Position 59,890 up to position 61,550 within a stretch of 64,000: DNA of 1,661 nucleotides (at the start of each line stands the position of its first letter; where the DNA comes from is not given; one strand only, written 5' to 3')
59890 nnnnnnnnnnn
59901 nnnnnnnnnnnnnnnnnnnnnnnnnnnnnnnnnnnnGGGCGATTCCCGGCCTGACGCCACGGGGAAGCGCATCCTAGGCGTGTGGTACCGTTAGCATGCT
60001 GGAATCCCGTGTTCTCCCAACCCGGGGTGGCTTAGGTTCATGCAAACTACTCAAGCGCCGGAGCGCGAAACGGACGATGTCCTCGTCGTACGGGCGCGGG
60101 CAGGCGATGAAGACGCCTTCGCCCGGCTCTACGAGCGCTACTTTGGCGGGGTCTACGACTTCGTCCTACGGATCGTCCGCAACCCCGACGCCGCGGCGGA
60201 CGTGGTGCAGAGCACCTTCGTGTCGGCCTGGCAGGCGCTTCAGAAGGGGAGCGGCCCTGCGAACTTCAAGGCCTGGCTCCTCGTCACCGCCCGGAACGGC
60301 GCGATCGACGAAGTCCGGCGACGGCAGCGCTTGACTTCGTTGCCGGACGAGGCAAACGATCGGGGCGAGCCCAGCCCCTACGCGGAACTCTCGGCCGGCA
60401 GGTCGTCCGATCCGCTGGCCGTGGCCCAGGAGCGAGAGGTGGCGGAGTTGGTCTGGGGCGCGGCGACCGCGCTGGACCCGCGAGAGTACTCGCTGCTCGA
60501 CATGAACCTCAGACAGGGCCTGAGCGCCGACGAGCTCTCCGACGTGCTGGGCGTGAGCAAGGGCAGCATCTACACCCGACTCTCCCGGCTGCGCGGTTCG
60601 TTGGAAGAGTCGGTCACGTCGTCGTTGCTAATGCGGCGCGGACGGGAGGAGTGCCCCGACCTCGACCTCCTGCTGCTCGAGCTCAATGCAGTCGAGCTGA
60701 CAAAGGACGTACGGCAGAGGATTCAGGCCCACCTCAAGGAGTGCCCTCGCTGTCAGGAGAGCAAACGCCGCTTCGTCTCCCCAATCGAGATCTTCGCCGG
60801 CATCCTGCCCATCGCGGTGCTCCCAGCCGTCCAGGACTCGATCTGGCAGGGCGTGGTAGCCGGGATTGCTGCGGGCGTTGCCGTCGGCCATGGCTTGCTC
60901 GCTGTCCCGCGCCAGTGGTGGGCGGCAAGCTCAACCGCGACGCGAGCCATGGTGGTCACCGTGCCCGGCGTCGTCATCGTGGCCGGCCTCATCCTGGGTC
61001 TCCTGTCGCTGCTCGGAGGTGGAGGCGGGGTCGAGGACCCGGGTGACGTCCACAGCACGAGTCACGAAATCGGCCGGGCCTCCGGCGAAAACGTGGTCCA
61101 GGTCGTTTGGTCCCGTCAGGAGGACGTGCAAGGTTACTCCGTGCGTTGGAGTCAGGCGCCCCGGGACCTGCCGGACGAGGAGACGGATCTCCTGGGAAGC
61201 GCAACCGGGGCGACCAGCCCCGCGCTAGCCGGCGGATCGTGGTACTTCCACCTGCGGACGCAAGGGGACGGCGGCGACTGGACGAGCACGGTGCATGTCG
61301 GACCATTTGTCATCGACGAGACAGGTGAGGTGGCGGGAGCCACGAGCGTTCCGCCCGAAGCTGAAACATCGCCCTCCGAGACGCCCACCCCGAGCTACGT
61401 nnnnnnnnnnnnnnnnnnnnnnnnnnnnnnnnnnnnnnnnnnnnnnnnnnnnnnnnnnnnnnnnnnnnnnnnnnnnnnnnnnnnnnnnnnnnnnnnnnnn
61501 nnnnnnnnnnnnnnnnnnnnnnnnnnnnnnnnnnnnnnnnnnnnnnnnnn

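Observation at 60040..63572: Tandem single-chain ECF sigma / anti-sigma fusions with a shared extracytoplasmic sensor domain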

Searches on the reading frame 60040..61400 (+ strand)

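Call 8: find_homologous_proteins(query=window:60040-61400:+, max_evalue=0.00001)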
Query window:60040-61400:+ (453 aa): 160 proteins with E <= 0.00001 among 8000 candidates; the best 120 are listed.
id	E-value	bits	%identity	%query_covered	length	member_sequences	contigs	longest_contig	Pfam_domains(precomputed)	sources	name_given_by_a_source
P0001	2.3e-158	546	60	99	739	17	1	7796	PF00963.25,PF04542.21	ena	-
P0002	1.3e-157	543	60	98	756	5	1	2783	PF00963.25,PF04542.21,PF08281.19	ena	-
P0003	9.4e-150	517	56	94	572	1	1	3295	PF04542.21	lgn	-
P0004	6.1e-148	511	53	99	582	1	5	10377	PF04542.21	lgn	-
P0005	9.0e-148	511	54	94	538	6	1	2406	PF04542.21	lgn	-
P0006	8.3e-138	478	54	94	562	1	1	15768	PF04542.21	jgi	jgi:RNA polymerase sigma factor (sigma-70 family)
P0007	1.2e-132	461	53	94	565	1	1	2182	PF04542.21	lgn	-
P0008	2.5e-132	460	51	94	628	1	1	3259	PF04542.21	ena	-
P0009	3.3e-132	459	53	94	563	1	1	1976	PF04542.21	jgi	jgi:RNA polymerase sigma-70 factor (ECF subfamily)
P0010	1.9e-130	454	54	92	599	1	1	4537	PF04542.21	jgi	jgi:RNA polymerase sigma factor (sigma-70 family)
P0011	3.1e-130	453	53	93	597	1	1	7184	PF04542.21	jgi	jgi:RNA polymerase sigma factor (sigma-70 family)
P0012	1.2e-129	451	54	91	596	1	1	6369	PF04542.21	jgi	jgi:RNA polymerase sigma factor (sigma-70 family)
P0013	2.8e-129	450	53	92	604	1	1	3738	PF04542.21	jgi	jgi:RNA polymerase sigma factor (sigma-70 family)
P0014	5.6e-129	449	53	92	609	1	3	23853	PF04542.21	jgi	jgi:RNA polymerase sigma factor (sigma-70 family)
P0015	1.4e-128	448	52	91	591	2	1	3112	PF04542.21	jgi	jgi:RNA polymerase sigma factor (sigma-70 family)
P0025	1.8e-125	437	51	96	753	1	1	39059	PF04542.21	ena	-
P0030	4.6e-124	433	46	99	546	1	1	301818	PF04542.21,PF18884.6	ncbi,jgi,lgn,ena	-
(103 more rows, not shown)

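Call 17: find_related_loci(query=A1, collection=genome_contigs, flank=8000)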
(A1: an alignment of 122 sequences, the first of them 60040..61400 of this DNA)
Query A1 (453 aa) in genome_contigs; peptide patterns used: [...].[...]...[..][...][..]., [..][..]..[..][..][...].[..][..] (x = any residue, [..] = any of these).
600 stretches matched a pattern (row limit reached: there are more); 532 encode a relative of the query (tblastn E <= 1e-3); the best 80 are kept; 80 distinct loci.
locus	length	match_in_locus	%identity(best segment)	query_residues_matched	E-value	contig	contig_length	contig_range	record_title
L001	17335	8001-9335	48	5-425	2e-131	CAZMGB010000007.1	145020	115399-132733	MAG TPA_asm: uncultured Dehalococcoidia bacterium isolate SRP323688_co1_256 genome assembly, contig: NODE_213_length_145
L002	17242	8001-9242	49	9-425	3e-127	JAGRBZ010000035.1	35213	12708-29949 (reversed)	MAG: Anaerolineae bacterium isolate HKST-UBA12 NODE_35_length_35213_cov_10.936162, whole genome shotgun sequence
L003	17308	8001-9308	47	1-441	2e-119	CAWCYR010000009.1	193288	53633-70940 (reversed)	MAG: uncultured Thermoleophilia bacterium isolate MFD07386.bin.2.22 genome assembly, contig: contig_35821, whole genome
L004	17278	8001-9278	47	1-430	3e-116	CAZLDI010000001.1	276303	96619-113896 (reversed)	MAG TPA_asm: uncultured Dehalococcoidia bacterium isolate SRP119689_co1_231 genome assembly, contig: NODE_14_length_2763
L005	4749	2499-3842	43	3-450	7e-93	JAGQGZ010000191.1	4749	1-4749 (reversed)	MAG: Dehalococcoidia bacterium isolate HKST-UBA80 NODE_191_length_4749_cov_3.958690, whole genome shotgun sequence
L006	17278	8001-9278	42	6-424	7e-91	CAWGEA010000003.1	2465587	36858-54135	MAG: uncultured Actinomycetes bacterium isolate MFD02199.bin.1.54 genome assembly, contig: contig_5099, whole genome sho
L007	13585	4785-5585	47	2-269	3e-73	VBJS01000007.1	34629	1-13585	MAG: Chloroflexi bacterium isolate CF_162 14_1009_16_40cm_scaffold_9176, whole genome shotgun sequence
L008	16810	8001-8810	41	1-269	2e-58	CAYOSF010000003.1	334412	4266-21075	MAG TPA_asm: uncultured Dehalococcoidia bacterium isolate SRP323688_co1_41 genome assembly, contig: NODE_38_length_33441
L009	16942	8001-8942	39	11-324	1e-57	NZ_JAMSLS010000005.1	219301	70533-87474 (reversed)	Thermomicrobium sp. CFH 73360 Scaffold5, whole genome shotgun sequence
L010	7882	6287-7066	37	12-272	2e-54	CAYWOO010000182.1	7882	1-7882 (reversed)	MAG TPA_asm: uncultured Dehalococcoidia bacterium isolate binchicken_co165_369 genome assembly, contig: k141_1435709, wh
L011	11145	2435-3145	42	11-247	2e-53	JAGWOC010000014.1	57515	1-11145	MAG: Chloroflexota bacterium isolate REEB247 contig-150_766, whole genome shotgun sequence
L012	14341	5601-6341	35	20-293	8e-36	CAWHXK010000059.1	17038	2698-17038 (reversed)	MAG: uncultured Actinomycetes bacterium isolate MFD02159.bin.2.116 genome assembly, contig: contig_65374, whole genome s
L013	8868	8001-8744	35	8-269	2e-35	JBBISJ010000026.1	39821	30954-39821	MAG: Chloroflexota bacterium isolate SLS170214_bin_370 NODE_447_length_39821_cov_8.196726, whole genome shotgun sequence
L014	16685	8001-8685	49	10-243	3e-32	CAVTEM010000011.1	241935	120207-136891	MAG: uncultured Actinomycetes bacterium isolate MFD09267.bin.2.240 genome assembly, contig: contig_9720, whole genome sh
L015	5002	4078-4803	33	10-261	3e-29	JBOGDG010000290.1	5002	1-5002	MAG: Micromonosporaceae bacterium isolate SD8036_concoct.bin.41_sub NODE_8659_length_5002_cov_1.227692, whole genome sho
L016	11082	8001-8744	33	12-272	5e-29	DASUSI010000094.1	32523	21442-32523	MAG TPA_asm: Micromonosporaceae bacterium isolate SMAG_U1732 k141_1355787, whole genome shotgun sequence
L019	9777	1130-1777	33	12-238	2e-26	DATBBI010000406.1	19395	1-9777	MAG TPA_asm: Trebonia sp. isolate SMAG_U5755 k141_4362471, whole genome shotgun sequence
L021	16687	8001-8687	29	21-263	3e-20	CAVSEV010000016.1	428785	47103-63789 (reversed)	MAG: uncultured Actinomycetota bacterium isolate MFD01872.bin.2.128 genome assembly, contig: contig_7703, whole genome s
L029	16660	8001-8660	25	12-243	1e-16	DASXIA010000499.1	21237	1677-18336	MAG TPA_asm: Streptosporangiaceae bacterium isolate SMAG_U5209 k141_2153816, whole genome shotgun sequence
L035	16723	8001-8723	26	12-275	3e-16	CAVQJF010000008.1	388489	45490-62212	MAG: uncultured Solirubrobacteraceae bacterium isolate MFD10064.bin.1.1 genome assembly, contig: contig_17899, whole gen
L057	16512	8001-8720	32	8-261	6e-28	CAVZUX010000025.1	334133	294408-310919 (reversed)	MAG: uncultured Actinomycetota bacterium isolate MFD09286.bin.2.117 genome assembly, contig: contig_48049, whole genome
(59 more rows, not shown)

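Call 23: predict_structure(alignment_id=A1)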
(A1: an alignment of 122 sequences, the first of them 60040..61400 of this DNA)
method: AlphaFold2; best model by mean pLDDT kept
length: 453 residues; sequences in the alignment: 122
mean_pLDDT: 84.7   pTM: 0.64
mean pLDDT of the five models: 84.7, 84.6, 84.5, 84.2, 83.9
residues with pLDDT >= 90: 309; 70-90: 48; 50-70: 30; < 50: 66
segments of 3 or more residues with pLDDT < 50: 282-328, 433-444
pLDDT, mean of each block of 10 residues (from residue 1): 72 97 97 97 95 97 96 94 98 90 55 69 85 92 95 97 97 98 96 95 96 96 96 97 88 89 94 89 48 43 38 42 47 94 96 97 97 97 98 98 97 94 86 47 47 50
secondary structure, 60 per line:
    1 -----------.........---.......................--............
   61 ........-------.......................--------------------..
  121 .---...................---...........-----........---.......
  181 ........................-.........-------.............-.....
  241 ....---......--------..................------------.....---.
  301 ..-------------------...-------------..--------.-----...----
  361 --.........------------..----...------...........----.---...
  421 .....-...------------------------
elements in order: H12-20 H24-46 H49-68 H76-98 H125-143 H147-157 H163-170 H174-204 H206-214 H222-234 H236-244 H248-253 H262-279 H292-296 E354-356 E363-371 E390-392 E399-409 E418-425

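Call 30: fold_search(model_id=the predicted structure, library=pdb)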
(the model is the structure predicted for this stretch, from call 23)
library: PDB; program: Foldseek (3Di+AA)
matches with E <= 10: 1053; with E <= 0.001: 24
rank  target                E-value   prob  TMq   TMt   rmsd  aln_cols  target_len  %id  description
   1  5wur_A                9.3e-07  1.00  0.29  0.77   7.2       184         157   21  Crystal structure of SigW in complex with its anti-sigma RsiW, an oxdized form (released 2017-03-29)
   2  5wuq_B                1.2e-06  1.00  0.29  0.79   6.5       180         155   20  Crystal structure of SigW in complex with its anti-sigma RsiW, a zinc binding form (released 2017-03-29)
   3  5wuq_A                1.3e-06  1.00  0.29  0.77   7.2       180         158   21  Crystal structure of SigW in complex with its anti-sigma RsiW, a zinc binding form (released 2017-03-29)
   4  8z6g_B                3.0e-06  1.00  0.19  0.47  13.6       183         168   24  the AlgU-MucAcyto complex structure in Pseudomonas aeruginosa (released 2024-05-08)
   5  6in7_B                5.6e-06  1.00  0.19  0.47  13.7       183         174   24  Crystal structure of AlgU in complex with MucA(cyto) (released 2019-07-24)
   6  1or7_A                9.1e-06  1.00  0.18  0.44  14.2       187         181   26  Crystal Structure of Escherichia coli sigmaE with the Cytoplasmic Domain of its Anti-sigma RseA (released 2003-04-15)
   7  7qh5_B                1.2e-05  1.00  0.28  0.39  10.3       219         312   27  The crystal structure of the sigma factor SigG1 from Streptomyces tsukubaensis NRRL18488 (released 2022-12-21)
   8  8z6g_D                1.4e-05  1.00  0.18  0.47  13.8       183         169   24  the AlgU-MucAcyto complex structure in Pseudomonas aeruginosa (released 2024-05-08)
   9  9m9e_F                1.7e-05  1.00  0.16  0.40  22.0       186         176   23  Structural Basis of Pausing During Transcription Initiation in Mycobacterium tuberculosis (released 2026-01-14)
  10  7qh5_A                2.2e-05  1.00  0.28  0.40   9.7       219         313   26  The crystal structure of the sigma factor SigG1 from Streptomyces tsukubaensis NRRL18488 (released 2022-12-21)
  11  5uxx_C                3.4e-05  1.00  0.29  0.73   4.7       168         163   23  Co-crystal structure of the sigma factor RpoE in complex with the anti-sigma factor NepR from Bartonella quintana (released 2018-02-28)
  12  5uxx_A                3.7e-05  1.00  0.29  0.73   4.3       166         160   23  Co-crystal structure of the sigma factor RpoE in complex with the anti-sigma factor NepR from Bartonella quintana (released 2018-02-28)
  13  6jbq_F                4.3e-05  1.00  0.19  0.43  26.8       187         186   26  CryoEM structure of Escherichia coli sigmaE transcription initiation complex containing 5nt of RNA (released 2019-05-29)
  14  6dv9_F                1.1e-04  1.00  0.17  0.39  26.5       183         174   27  Crystal structure of Mycobacterium tuberculosis transcription initiation complex(ECF sigma factor L) containing 5nt RN (released 2019-02-20)
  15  6jcx_F                1.2e-04  1.00  0.15  0.33  26.1       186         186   25  Mycobacterium tuberculosis transcription initiation complex with ECF sigma factor sigma H and 6nt RNA (released 2019-05-29)
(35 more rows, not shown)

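Call 44: find_encoding_contigs(protein=P0001, flank=6000, max_places=2)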
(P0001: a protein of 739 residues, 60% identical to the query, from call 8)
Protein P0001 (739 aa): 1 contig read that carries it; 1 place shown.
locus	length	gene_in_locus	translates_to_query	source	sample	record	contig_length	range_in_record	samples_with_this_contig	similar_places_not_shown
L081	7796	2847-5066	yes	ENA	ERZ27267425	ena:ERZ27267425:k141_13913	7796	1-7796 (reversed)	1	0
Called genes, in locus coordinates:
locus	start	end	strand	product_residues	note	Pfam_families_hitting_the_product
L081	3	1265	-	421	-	?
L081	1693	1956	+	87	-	PF02599:CsrA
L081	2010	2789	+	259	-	PF00486:Trans_reg_C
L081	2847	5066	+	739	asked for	PF04542:Sigma70_r2, PF00963:Cohesin (weak)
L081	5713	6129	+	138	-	PF01894:YjbQ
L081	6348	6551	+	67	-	PF10262:Rdx (weak)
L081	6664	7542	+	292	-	PF00296:Bac_luciferase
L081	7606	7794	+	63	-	?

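Call 45: find_encoding_contigs(protein=P0030, flank=6000, max_places=2)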
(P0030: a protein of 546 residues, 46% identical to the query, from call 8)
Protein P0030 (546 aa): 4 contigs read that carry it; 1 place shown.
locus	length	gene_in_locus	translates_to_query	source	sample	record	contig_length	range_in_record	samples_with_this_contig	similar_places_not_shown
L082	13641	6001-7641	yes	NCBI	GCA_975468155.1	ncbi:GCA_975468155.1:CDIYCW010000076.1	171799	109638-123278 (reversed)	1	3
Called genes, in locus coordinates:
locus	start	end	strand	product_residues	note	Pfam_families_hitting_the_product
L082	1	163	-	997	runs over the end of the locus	PF13191:AAA_16, PF13401:AAA_22 (faint), PF08281:Sigma70_r4_2 (faint), PF13424:TPR_12 (faint), PF17874:TPR_MalT (weak), PF00196:GerE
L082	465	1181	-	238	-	-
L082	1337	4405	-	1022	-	PF01637:ATPase_2 (weak), PF13191:AAA_16, PF13401:AAA_22 (faint), PF13424:TPR_12 (faint), PF17874:TPR_MalT (faint), PF00196:GerE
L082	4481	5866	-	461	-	PF00890:FAD_binding_2 (weak), PF01266:DAO (weak), PF13450:NAD_binding_8, PF01593:Amino_oxidase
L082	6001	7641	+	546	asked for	PF04542:Sigma70_r2, PF18884:TSP3_bac (weak)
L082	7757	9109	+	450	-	-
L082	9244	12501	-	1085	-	PF13191:AAA_16, PF13374:TPR_10 (faint), PF25873:WHD_MalT, PF13424:TPR_12 (weak), PF17874:TPR_MalT, PF13424:TPR_12, PF17874:TPR_MalT (weak), PF03704:BTAD, +7 more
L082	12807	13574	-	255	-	PF00378:ECH_1, PF16113:ECH_2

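Call 48: find_encoding_contigs(protein=P0004, flank=6000, max_places=2)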
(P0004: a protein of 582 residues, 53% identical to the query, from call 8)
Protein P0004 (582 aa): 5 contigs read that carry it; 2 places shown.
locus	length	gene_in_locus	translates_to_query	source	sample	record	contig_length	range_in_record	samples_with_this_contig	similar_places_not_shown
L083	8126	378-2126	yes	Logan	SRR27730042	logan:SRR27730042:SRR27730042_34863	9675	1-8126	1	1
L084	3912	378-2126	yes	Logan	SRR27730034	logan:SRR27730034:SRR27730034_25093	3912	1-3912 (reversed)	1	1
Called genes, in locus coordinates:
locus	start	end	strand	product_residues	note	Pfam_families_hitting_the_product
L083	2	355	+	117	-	?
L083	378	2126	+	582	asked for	PF04542:Sigma70_r2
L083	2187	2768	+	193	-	PF04542:Sigma70_r2, PF08281:Sigma70_r4_2, PF04545:Sigma70_r4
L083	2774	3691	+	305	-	PF09865:DUF2092 (weak)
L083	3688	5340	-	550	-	PF02771:Acyl-CoA_dh_N, PF02770:Acyl-CoA_dh_M, PF00441:Acyl-CoA_dh_1, PF08028:Acyl-CoA_dh_2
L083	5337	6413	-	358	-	PF01575:MaoC_dehydratas, PF19315:MC_hydratase, PF13452:FAS1_DH_region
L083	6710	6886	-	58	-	-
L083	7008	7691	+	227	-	PF00027:cNMP_binding, PF13545:HTH_Crp_2, PF13412:HTH_24 (weak)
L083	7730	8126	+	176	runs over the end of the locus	PF13185:GAF_2, PF01590:GAF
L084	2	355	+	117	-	?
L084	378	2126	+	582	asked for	PF04542:Sigma70_r2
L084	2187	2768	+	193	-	PF04542:Sigma70_r2, PF08281:Sigma70_r4_2, PF04545:Sigma70_r4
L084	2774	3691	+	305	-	PF09865:DUF2092 (weak)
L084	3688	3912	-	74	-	?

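Call 49: find_encoding_contigs(protein=P0006, flank=6000, max_places=2)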
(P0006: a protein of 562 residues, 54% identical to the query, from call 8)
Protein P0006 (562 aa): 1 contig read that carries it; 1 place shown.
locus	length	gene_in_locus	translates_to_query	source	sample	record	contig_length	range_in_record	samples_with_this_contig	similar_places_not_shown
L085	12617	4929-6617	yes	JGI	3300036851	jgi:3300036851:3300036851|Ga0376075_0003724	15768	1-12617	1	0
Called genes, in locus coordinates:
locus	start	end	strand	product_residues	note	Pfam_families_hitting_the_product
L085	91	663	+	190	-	PF04542:Sigma70_r2, PF08281:Sigma70_r4_2, PF04545:Sigma70_r4 (weak)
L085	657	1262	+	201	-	PF13490:zf-HC2 (weak)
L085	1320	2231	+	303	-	PF01471:PG_binding_1, PF09374:PG_binding_3 (faint), PF01471:PG_binding_1, PF01464:SLT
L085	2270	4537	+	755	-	PF22842:Pel9A-like_beta_helix (faint), PF13229:Beta_helix (weak), PF05048:NosD, PF13229:Beta_helix, PF05048:NosD, PF13229:Beta_helix, PF05048:NosD, PF13229:Beta_helix, +1 more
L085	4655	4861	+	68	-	-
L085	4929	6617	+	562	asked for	PF04542:Sigma70_r2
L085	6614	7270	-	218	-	PF06971:Put_DNA-bind_N, PF02629:CoA_binding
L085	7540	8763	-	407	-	PF02812:ELFV_dehydrog_N, PF00208:ELFV_dehydrog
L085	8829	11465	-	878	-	PF00082:Peptidase_S8, PF02225:PA (weak)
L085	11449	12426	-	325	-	PF00814:TsaD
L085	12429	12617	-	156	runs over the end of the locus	PF00583:Acetyltransf_1, PF13673:Acetyltransf_10, PF08445:FR47, PF13508:Acetyltransf_7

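Call 50: find_encoding_contigs(protein=P0025, flank=6000, max_places=2)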
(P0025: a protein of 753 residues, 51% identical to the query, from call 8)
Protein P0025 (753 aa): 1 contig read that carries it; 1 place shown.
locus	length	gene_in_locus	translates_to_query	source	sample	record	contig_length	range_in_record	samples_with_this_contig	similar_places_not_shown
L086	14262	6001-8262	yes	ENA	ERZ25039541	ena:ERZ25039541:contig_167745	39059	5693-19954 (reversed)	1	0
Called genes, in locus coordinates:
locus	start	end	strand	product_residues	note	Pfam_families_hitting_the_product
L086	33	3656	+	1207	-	PF01590:GAF, PF13185:GAF_2, PF01590:GAF, PF13185:GAF_2, PF01590:GAF, PF01590:GAF, PF13185:GAF_2, PF00989:PAS, +7 more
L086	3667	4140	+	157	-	PF00072:Response_reg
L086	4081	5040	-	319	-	PF00892:EamA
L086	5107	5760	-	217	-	PF03352:Adenine_glyco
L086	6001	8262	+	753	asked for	PF04542:Sigma70_r2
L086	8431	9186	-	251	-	PF09678:Caa3_CtaG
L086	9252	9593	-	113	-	-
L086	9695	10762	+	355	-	PF01594:AI-2E_transport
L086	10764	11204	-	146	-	PF20730:YetF_N (weak), PF04239:DUF421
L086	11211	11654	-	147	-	-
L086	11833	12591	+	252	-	PF00188:CAP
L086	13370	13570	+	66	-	PF02074:Peptidase_M32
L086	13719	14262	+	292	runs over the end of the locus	PF02074:Peptidase_M32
